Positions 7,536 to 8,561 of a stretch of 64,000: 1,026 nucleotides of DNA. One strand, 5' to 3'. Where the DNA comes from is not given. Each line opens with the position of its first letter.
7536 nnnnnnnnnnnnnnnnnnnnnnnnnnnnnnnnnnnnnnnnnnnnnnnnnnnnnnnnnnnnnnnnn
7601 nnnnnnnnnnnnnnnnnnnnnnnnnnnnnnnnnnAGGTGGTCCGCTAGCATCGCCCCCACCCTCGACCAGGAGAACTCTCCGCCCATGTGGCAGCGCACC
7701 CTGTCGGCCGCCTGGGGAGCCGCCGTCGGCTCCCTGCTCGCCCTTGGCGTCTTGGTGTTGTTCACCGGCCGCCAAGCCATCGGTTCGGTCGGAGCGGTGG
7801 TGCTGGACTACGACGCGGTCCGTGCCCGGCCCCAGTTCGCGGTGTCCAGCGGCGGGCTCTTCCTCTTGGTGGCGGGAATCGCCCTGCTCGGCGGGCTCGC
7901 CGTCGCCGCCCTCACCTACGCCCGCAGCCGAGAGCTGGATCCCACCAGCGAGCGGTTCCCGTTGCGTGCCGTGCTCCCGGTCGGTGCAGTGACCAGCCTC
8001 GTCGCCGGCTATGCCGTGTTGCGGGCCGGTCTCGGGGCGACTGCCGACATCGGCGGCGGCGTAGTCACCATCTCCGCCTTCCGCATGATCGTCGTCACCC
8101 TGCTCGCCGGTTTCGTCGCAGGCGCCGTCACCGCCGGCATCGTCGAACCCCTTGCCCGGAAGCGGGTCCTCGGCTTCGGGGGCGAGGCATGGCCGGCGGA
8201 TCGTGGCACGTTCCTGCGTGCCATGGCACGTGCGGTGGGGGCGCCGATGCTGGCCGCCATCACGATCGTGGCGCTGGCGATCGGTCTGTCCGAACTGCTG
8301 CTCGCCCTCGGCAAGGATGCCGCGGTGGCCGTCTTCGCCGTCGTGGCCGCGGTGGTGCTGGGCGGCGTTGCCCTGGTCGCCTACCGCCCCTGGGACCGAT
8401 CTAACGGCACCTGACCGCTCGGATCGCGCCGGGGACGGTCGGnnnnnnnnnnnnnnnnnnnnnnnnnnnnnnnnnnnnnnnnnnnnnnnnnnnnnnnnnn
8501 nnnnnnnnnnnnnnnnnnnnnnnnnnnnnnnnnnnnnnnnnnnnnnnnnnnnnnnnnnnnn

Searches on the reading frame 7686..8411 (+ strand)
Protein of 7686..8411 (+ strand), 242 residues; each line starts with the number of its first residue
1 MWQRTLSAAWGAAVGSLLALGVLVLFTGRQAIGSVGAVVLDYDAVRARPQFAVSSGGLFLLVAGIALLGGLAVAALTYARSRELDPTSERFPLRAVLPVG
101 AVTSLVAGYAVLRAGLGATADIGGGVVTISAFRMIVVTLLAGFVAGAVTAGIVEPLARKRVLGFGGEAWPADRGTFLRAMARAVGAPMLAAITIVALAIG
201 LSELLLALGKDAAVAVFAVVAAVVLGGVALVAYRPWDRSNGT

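Call 60: search_protein_families(library=ncbifam, proteins=[window:7686-8411:+], max_evalue=0.01)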
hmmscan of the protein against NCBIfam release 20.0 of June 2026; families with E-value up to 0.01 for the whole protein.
window:7686-8411:+ (242 aa): 0 families
